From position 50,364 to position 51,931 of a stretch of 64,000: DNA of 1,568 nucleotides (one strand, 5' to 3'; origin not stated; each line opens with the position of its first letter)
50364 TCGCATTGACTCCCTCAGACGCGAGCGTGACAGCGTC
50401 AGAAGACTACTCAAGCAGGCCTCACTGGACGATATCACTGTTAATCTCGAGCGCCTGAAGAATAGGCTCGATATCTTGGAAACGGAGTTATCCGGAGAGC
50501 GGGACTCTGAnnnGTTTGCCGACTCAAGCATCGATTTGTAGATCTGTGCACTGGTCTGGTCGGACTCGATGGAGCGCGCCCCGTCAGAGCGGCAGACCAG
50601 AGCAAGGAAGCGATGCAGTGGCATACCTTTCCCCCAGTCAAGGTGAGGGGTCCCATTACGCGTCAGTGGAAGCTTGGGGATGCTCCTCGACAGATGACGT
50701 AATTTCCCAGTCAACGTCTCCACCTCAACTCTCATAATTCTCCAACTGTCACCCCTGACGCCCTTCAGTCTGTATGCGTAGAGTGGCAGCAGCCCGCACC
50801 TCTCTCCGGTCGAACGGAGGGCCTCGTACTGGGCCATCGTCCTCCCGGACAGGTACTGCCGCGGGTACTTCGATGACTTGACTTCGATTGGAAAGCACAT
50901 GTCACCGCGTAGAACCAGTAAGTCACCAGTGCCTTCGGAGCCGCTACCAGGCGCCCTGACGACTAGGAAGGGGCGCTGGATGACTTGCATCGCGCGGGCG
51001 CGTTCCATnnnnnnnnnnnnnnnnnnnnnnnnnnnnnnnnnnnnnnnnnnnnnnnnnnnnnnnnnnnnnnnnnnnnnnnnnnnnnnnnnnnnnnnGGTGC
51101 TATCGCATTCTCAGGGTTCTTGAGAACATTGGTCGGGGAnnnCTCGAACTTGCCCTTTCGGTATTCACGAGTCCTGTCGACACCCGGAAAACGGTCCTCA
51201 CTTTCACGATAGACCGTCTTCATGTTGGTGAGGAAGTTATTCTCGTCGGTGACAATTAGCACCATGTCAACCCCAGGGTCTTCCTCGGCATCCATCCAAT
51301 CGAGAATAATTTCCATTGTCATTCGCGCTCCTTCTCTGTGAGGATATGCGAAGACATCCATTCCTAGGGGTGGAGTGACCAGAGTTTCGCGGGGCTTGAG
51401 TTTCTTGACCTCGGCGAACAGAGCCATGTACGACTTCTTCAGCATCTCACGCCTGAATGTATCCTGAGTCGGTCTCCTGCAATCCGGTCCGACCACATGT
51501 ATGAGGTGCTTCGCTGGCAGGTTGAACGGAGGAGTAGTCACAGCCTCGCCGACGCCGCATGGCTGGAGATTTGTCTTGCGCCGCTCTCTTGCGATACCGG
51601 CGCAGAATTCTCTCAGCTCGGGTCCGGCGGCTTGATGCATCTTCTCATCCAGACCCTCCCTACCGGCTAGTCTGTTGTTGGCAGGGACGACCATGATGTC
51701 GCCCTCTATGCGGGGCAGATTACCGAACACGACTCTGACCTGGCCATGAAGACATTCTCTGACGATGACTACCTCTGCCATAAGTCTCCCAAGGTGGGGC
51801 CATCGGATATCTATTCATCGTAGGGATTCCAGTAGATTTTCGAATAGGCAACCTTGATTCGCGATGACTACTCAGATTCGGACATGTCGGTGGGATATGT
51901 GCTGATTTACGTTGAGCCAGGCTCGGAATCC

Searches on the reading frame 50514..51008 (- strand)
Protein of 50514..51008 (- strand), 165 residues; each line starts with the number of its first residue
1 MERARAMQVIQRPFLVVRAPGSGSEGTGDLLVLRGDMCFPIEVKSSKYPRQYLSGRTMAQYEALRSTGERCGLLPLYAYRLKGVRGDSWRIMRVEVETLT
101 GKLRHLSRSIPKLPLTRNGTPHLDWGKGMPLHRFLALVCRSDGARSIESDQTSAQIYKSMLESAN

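Call 51: search_protein_families(library=pfam, proteins=[window:50514-51008:-], max_evalue=0.00001)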
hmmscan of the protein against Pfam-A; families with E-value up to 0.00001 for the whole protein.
window:50514-51008:- (165 aa): 1 family
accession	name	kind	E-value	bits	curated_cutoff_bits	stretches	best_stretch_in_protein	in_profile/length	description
PF01870.24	Hjc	-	9.2e-09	35.6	21.1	1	7-95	8-92/93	Archaeal holliday junction resolvase (hjc)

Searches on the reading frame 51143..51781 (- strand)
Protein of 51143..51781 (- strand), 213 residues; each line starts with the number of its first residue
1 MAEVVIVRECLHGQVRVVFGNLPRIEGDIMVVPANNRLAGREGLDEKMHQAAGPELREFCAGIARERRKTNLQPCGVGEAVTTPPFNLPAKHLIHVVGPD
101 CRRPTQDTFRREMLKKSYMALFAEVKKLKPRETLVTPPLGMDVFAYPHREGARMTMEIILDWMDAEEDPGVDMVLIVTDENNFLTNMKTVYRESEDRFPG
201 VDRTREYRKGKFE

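Call 52: search_protein_families(library=pfam, proteins=[window:51143-51781:-], max_evalue=0.00001)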
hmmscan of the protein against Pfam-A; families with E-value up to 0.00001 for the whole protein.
window:51143-51781:- (213 aa): 1 family
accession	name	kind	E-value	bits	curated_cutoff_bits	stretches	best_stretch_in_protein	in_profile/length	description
PF01661.27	Macro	-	7.7e-21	74.7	22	1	32-154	2-117/118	Macro domain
